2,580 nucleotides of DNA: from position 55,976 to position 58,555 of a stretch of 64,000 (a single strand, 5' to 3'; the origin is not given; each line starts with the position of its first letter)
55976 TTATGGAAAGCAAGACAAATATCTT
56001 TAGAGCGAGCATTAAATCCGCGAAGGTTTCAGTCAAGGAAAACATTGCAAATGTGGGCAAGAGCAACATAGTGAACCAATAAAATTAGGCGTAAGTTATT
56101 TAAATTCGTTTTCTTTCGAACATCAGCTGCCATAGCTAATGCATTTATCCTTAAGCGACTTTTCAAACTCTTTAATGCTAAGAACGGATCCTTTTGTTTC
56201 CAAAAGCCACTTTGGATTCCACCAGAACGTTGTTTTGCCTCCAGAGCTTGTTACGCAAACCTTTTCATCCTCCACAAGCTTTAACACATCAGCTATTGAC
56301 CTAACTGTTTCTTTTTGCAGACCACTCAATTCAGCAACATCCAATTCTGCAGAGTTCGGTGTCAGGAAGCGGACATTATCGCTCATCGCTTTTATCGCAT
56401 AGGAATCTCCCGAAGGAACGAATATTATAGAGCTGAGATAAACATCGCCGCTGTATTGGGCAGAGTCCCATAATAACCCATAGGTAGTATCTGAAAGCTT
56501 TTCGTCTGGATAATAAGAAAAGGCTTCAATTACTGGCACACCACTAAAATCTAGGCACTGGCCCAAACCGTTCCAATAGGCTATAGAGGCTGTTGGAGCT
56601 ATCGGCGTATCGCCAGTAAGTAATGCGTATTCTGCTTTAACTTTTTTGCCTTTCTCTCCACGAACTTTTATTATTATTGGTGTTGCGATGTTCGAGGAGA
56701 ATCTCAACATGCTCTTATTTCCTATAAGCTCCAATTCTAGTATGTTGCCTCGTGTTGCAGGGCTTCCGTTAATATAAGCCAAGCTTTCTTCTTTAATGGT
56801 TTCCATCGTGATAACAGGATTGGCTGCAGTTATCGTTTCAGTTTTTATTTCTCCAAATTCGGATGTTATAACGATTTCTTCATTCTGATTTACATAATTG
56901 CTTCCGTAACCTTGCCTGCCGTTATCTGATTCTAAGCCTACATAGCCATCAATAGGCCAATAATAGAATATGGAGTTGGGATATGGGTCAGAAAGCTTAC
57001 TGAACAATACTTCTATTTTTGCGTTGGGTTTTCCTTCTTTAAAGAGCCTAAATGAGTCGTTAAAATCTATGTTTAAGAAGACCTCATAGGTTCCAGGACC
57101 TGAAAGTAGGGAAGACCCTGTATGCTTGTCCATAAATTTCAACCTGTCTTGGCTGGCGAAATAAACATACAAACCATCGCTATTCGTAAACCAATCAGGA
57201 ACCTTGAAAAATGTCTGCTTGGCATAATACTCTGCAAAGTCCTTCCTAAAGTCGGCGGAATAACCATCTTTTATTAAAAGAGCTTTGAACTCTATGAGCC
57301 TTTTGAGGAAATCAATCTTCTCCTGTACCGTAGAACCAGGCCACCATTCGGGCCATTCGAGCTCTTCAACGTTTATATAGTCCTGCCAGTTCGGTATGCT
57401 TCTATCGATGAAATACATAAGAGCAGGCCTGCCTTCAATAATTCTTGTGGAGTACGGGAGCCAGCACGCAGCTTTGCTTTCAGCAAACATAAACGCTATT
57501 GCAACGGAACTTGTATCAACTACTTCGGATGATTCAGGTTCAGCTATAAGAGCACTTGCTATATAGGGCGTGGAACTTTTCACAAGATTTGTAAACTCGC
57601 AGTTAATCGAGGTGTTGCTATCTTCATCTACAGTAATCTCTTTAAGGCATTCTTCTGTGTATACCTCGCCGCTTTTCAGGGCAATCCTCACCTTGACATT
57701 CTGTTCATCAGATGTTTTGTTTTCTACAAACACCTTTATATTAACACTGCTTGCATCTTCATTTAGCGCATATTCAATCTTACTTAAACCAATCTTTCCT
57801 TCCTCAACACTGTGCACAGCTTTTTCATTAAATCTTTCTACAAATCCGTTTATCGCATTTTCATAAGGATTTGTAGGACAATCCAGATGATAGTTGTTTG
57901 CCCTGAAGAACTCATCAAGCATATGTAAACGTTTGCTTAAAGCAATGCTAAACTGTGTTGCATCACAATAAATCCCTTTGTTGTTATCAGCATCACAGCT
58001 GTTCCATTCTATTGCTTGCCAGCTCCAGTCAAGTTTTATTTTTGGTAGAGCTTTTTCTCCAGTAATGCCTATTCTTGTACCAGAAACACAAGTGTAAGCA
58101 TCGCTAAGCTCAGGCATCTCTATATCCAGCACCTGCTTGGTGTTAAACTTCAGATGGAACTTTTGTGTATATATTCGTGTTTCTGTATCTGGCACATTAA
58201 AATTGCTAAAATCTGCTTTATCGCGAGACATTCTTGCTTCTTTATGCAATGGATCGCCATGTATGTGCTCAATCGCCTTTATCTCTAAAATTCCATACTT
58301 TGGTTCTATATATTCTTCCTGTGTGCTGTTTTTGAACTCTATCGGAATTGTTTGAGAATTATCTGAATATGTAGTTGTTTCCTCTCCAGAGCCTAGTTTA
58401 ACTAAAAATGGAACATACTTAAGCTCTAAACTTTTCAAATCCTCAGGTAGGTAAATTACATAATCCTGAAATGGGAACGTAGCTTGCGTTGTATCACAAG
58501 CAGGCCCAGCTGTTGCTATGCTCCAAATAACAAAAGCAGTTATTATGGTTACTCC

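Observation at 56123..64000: Two consecutive giant surface-protein genes sharing a paralogous C-terminal domain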

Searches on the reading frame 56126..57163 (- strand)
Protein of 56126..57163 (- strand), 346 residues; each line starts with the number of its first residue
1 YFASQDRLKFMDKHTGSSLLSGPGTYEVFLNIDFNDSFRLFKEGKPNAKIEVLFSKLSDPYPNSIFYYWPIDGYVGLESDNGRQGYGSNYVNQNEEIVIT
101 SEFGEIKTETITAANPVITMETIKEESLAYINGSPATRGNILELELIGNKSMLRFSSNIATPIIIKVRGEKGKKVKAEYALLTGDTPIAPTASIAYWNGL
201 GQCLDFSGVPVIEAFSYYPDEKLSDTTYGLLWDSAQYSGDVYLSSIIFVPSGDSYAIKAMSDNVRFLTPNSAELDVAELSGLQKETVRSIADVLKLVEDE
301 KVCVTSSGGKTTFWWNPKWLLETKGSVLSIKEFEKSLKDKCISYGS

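Call 69: predict_structure(alignment_id=A4)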
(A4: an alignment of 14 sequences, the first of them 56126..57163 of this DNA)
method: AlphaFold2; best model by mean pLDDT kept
length: 346 residues; sequences in the alignment: 14
mean_pLDDT: 85.2   pTM: 0.75
mean pLDDT of the five models: 85.2, 84.7, 84.6, 83.6, 82.8
residues with pLDDT >= 90: 177; 70-90: 123; 50-70: 36; < 50: 10
segments of 3 or more residues with pLDDT < 50: 72-79
pLDDT, mean of each block of 10 residues (from residue 1): 78 84 84 88 88 88 62 42 60 87 73 70 90 87 80 91 96 96 92 93 91 93 95 93 95 93 96 94 82 89 84 93 91 86 72
secondary structure, 60 per line:
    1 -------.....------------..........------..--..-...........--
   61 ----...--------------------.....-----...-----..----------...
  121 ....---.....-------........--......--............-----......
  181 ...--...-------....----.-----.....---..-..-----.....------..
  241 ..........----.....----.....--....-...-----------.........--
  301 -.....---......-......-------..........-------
elements in order: E8-12 E25-34 E48-58 E88-92 E98-100 E118-124 H128-132 E140-147 E150-155 E158-169 E175-183 E186-188 E196-199 H211-214 E228-232 E239-250 E255-259 E264-268 E271-274 E276-278 H290-298 E302-306 E310-315 H317-322 H330-339

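Call 71: fold_search(model_id=the predicted structure, library=pdb)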
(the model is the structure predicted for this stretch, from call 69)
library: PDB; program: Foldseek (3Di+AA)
matches with E <= 10: 1292; with E <= 0.001: 0
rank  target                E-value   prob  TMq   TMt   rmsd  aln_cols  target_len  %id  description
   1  2okm                  3.3e-02  0.13  0.10  0.19  16.2       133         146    4  Crystal structure of ACE19, the collagen binding subdomain of Enterococcus faecalis surface protein ACE (released 2008-01-22)
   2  8cxg_A                4.2e-02  0.04  0.07  0.05  29.5       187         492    9  Structures of Zika Virus in Complex with Antibodies Targeting E Dimer Epitopes and Basis for Neutralization Efficacy (released 2023-06-07)
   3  7wrk                  4.7e-02  0.18  0.13  0.22  13.7       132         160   11  Structure of hypothetical protein TTHA1873 from Thermus thermophilus (released 2022-03-09)
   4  3i50_E                4.7e-02  0.04  0.06  0.08  31.4       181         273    8  Crystal structure of the West Nile Virus envelope glycoprotein in complex with the E53 antibody Fab (released 2009-10-27)
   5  7kv9_A                5.0e-02  0.04  0.07  0.05  30.4       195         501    6  Chimeric flavivirus between Binjari virus and West Nile (Kunjin) virus (released 2020-12-23)
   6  5h37_B                5.9e-02  0.04  0.07  0.05  29.6       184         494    7  Cryo-EM structure of zika virus complexed with Fab C10 at pH 8.0 (released 2016-11-30)
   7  7a3s_C                5.9e-02  0.03  0.06  0.06  29.1       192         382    7  Crystal structure of dengue 3 virus envelope glycoprotein (released 2021-12-08)
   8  8fqc_K1               7.0e-02  0.06  0.11  0.09  18.0       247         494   10  Structure of baseplate with receptor binding complex of Agrobacterium phage Milano (released 2024-01-31)
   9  1bu8                  7.8e-02  0.08  0.11  0.09  16.6       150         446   11  RAT PANCREATIC LIPASE RELATED PROTEIN 2 (released 1998-12-23)
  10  4lee_A                8.3e-02  0.28  0.18  0.19  11.8       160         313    9  Structure of the Als3 adhesin from Candida albicans, residues 1-313 (mature sequence), triple mutant in the binding ca (released 2014-05-14)
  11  9ifr                  8.3e-02  0.16  0.11  0.27  17.1       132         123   11  CLIPPER domain from the Gram-negative fibrillar adhesin "B9T28_05395 (released 2025-11-26)
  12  7wwo_A                8.3e-02  0.13  0.13  0.22  13.3       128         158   12  Dimer form of hypothetical protein TTHA1873 from Thermus thermophilus (released 2022-03-09)
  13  2mha_B                8.7e-02  0.21  0.11  0.30  13.6       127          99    9  CRYSTAL STRUCTURE OF THE MAJOR HISTOCOMPATIBILITY COMPLEX CLASS I H-2KB MOLECULE CONTAINING A SINGLE VIRAL PEPTIDE: IM (released 1993-10-31)
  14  9pl9_A                8.7e-02  0.03  0.07  0.06  31.5       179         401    8  Cryo-EM structure of modified JEV virus E protein dimer (released 2026-01-21)
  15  3p54                  1.1e-01  0.04  0.07  0.06  31.3       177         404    8  Crystal Structure of the Japanese Encephalitis Virus Envelope Protein, strain SA-14-14-2. (released 2010-12-08)
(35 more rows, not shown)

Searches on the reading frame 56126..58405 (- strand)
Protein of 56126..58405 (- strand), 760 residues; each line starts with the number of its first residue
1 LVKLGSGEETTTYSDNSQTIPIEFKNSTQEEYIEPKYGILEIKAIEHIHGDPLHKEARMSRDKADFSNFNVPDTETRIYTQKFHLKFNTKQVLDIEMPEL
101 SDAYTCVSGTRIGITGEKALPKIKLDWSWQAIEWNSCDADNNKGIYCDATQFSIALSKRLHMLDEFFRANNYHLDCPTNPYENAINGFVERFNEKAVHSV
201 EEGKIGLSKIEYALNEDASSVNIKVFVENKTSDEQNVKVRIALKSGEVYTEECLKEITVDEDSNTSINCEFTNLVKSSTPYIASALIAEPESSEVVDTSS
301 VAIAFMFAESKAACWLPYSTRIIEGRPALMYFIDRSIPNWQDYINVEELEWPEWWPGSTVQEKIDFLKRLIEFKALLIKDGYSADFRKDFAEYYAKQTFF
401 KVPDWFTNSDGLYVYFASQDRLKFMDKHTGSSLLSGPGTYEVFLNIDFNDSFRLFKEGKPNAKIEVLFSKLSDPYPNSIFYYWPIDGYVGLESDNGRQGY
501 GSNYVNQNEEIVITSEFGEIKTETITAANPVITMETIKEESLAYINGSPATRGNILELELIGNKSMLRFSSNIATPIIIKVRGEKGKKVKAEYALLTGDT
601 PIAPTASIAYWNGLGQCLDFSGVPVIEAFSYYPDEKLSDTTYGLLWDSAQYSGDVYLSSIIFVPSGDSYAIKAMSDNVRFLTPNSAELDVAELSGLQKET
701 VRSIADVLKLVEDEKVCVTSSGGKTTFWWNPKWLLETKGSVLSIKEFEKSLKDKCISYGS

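Call 41: predict_structure(alignment_id=A1)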
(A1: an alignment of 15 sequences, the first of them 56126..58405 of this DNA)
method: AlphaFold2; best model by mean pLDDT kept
length: 760 residues; sequences in the alignment: 15
mean_pLDDT: 82.7   pTM: 0.72
mean pLDDT of the five models: 82.7, 79.6, 79.0, 78.1, 77.5
residues with pLDDT >= 90: 360; 70-90: 270; 50-70: 57; < 50: 73
segments of 3 or more residues with pLDDT < 50: 1-19, 26-34, 49-75, 89-102
pLDDT, mean of each block of 10 residues (from residue 1): 36 39 48 53 52 36 35 47 56 40 66 84 90 95 94 97 95 87 85 92 92 91 95 89 88 92 92 86 88 79 85 81 91 89 86 90 94 96 94 86 89 92 93 93 95 89 96 84 85 82 87 73 72 90 82 90 86 94 92 93 88 89 86 89 90 93 89 95 93 83 91 90 85 91 89 70
secondary structure, 60 per line:
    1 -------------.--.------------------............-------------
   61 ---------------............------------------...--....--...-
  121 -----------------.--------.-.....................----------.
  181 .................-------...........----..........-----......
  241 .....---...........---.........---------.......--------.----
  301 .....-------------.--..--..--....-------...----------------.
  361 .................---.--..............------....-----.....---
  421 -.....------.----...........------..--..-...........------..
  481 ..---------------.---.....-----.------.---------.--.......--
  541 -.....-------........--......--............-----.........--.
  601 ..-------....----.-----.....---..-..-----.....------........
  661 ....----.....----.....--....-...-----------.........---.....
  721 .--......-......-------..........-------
elements in order (helices of 4 or more, strands of 3 or more residues): E36-47 E76-87 E106-108 E111-114 H149-169 H180-196 E205-215 E220-229 E235-245 E249-259 E263-271 E281-287 E301-305 H330-333 H360-371 E372-377 H384-397 H404-407 H413-417 E422-426 E438-448 E462-472 H479-482 E502-506 E532-538 H542-546 E554-561 E564-569 E572-583 E589-597 E600-602 E610-613 H625-628 E642-646 E653-664 E669-673 E678-682 E685-688 E690-692 H704-712 E716-721 E724-729 H731-736 H744-753

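Call 43: search_protein_representatives(alignment_id=A1)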
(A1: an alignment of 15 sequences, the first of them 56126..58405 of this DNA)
Query: 15 sequences, 770 profile positions. Proteins with E-value up to 0.001 (for the whole library): 825; up to 1e-10: 720; up to 1e-30: 536. The best 150 are listed.
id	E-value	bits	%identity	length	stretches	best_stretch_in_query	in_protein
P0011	1.4e-296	1002.2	-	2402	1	4-769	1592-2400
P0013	1.7e-265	899.5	-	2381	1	2-768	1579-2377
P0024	5.1e-256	868.1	-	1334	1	3-752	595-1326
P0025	3.1e-255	865.5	-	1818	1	2-768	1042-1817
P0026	1.4e-254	863.3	-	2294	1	9-754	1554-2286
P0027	1.7e-254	863.0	-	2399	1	11-769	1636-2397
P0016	3.5e-248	842.2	-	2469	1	6-762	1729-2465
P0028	5.7e-237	805.1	-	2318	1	15-769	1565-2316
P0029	6.4e-236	801.6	-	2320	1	2-769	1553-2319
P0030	1.3e-231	787.4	-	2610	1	3-762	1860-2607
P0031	3.6e-230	782.6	-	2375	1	17-769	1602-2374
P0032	6.3e-226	768.6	-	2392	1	4-768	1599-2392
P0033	8.8e-226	768.1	-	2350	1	10-768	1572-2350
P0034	1.1e-223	761.2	-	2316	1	4-766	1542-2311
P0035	1.2e-218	744.6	-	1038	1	6-762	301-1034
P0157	7.6e-143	493.9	-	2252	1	73-766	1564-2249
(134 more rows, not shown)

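Call 45: fold_search(model_id=the predicted structure, library=pdb)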
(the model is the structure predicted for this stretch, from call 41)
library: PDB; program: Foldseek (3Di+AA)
matches with E <= 10: 1727; with E <= 0.001: 29
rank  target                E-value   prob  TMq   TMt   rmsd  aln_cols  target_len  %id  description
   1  3wno_A                2.7e-06  0.85  0.10  0.11  33.9       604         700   12  D308A mutant of Bacillus circulans T-3040 cycloisomaltooligosaccharide glucanotransferase complexed with cycloisomalto (released 2014-02-05)
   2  3wnn_A                3.0e-06  0.92  0.10  0.11  34.3       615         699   11  D308A mutant of Bacillus circulans T-3040 cycloisomaltooligosaccharide glucanotransferase complexed with isomaltooctao (released 2014-02-05)
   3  3wnl_A                4.5e-06  0.84  0.10  0.11  34.5       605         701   11  D308A mutant of Bacillus circulans T-3040 cycloisomaltooligosaccharide glucanotransferase complexed with isomaltohexao (released 2014-02-05)
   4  3wnk                  9.9e-06  0.82  0.11  0.12  35.4       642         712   11  Crystal Structure of Bacillus circulans T-3040 cycloisomaltooligosaccharide glucanotransferase (released 2014-02-05)
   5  5x7g                  1.4e-05  0.80  0.10  0.11  34.1       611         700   11  Crystal Structure of Paenibacillus sp. 598K cycloisomaltooligosaccharide glucanotransferase (released 2017-04-26)
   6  3wnn_B                1.8e-05  0.75  0.10  0.11  34.4       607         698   11  D308A mutant of Bacillus circulans T-3040 cycloisomaltooligosaccharide glucanotransferase complexed with isomaltooctao (released 2014-02-05)
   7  3wnp_A                4.5e-05  0.51  0.10  0.11  35.2       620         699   11  D308A, F268V, D469Y, A513V, and Y515S quintuple mutant of Bacillus circulans T-3040 cycloisomaltooligosaccharide gluca (released 2014-02-05)
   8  6klg_A                1.7e-04  0.33  0.08  0.11  40.5       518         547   10  Crystal Structure of the Zea Mays laccase 3 (released 2020-01-01)
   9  5xyr                  2.6e-04  0.54  0.14  0.09  28.6       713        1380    9  Crystal structure of a serine protease from Streptococcus species (released 2018-08-08)
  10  8v29_C                3.3e-04  0.72  0.11  0.11  24.5       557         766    9  Cryo-EM structure of human type I OSM receptor complex: model for full extracellular assembly (released 2024-11-20)
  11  5xxz_B                3.3e-04  0.63  0.15  0.09  27.8       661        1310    8  Crystal structure of a serine protease from Streptococcus species (released 2018-08-08)
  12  8v2b_C                3.3e-04  0.60  0.11  0.11  22.7       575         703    7  Cryo-EM structure of mouse type II OSM receptor complex: model for full extracellular assembly (released 2024-11-20)
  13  4neh_A                3.6e-04  0.28  0.10  0.08  29.3       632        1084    7  An internal ligand-bound, metastable state of a leukocyte integrin, aXb2 (released 2014-01-15)
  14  5xxl_B                4.3e-04  1.00  0.11  0.11   6.2       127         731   11  Crystal structure of GH3 beta-glucosidase from Bacteroides thetaiotaomicron (released 2017-12-13)
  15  5vhv_A                4.6e-04  1.00  0.10  0.20  19.4       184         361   12  Pseudomonas fluorescens alkylpurine DNA glycosylase AlkC bound to DNA containing an oxocarbenium-intermediate analog (released 2017-10-25)
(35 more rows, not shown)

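Call 50: search_protein_families(library=pfam, alignment_id=A1, max_evalue=0.1)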
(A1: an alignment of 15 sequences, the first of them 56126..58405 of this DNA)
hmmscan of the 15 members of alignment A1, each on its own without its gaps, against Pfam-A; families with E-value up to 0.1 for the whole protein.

A. member 1, window:56126-58405:- (760 aa): 0 families

B. families by the number of members that match (of 15 scanned): 3 families
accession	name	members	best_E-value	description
PF17417.8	Glycoprot_B_PH2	1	0.024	Herpesvirus Glycoprotein B PH-like domain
PF17346.7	DUF5376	1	0.033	Family of unknown function (DUF5376)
PF00750.26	tRNA-synt_1d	1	0.038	tRNA synthetases class I (R), catalytic domain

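Call 62: fold_search(model_id=the predicted structure, library=viral)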
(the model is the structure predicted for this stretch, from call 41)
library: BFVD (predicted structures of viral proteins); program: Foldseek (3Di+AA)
matches with E <= 10: 808; with E <= 0.001: 15
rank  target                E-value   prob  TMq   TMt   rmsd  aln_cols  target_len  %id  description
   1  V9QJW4                3.6e-05  0.51  0.10  0.13  26.1       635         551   10  (no name in the UniProt tables at hand)
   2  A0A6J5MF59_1          5.3e-05  0.47  0.11  0.10  50.5       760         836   11  Uncharacterized protein [uncultured Caudovirales phage]
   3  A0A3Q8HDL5            6.6e-05  0.87  0.12  0.12  20.6       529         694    8  (no name in the UniProt tables at hand)
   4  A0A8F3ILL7            1.7e-04  1.00  0.12  0.56   6.3       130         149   15  (no name in the UniProt tables at hand)
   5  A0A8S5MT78            2.0e-04  0.23  0.11  0.10  26.9       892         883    8  Uncharacterized protein [Siphoviridae sp. ct8Ri8]
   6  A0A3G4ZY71            2.2e-04  0.38  0.12  0.09  48.1       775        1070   10  Uncharacterized protein [Gaeavirus sp.]
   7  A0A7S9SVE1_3          3.8e-04  0.12  0.07  0.05  41.2       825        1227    8  (no name in the UniProt tables at hand)
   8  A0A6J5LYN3            4.5e-04  0.13  0.07  0.06  48.5       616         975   10  Uncharacterized protein [uncultured Caudovirales phage]
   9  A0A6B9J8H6            5.6e-04  0.69  0.12  0.10  35.8       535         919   10  (no name in the UniProt tables at hand)
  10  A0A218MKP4            6.6e-04  0.35  0.10  0.18  39.1       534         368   10  Uncharacterized protein [uncultured virus]
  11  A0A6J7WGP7            7.0e-04  0.47  0.13  0.13  37.7       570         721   11  Uncharacterized protein [uncultured Caudovirales phage]
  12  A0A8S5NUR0            7.0e-04  0.28  0.08  0.16  23.1       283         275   12  PROTEIN (MANNOSE-BINDING PROTEIN A), HOST DEFENSE, METALLOPROTEIN, SUGAR.9A [Myoviridae sp. cthRr4]
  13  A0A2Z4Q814            8.8e-04  1.00  0.12  0.51   3.7       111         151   10  (no name in the UniProt tables at hand)
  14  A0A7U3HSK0            9.3e-04  1.00  0.13  0.51   4.7       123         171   10  (no name in the UniProt tables at hand)
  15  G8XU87                9.3e-04  0.63  0.09  0.15  39.7       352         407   10  Membrane protein A13 [Aotine betaherpesvirus 1]
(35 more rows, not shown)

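Call 90: search_solved_structures(query=A1, max_evalue=1)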
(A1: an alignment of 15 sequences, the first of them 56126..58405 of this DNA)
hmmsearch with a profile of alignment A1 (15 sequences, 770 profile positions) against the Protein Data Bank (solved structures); distinct sequences matched with E-value up to 1: 1.
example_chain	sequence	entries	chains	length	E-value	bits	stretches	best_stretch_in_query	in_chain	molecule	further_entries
5vae_B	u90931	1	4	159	0.045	15.1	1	622-710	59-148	Accessory Sec system protein Asp3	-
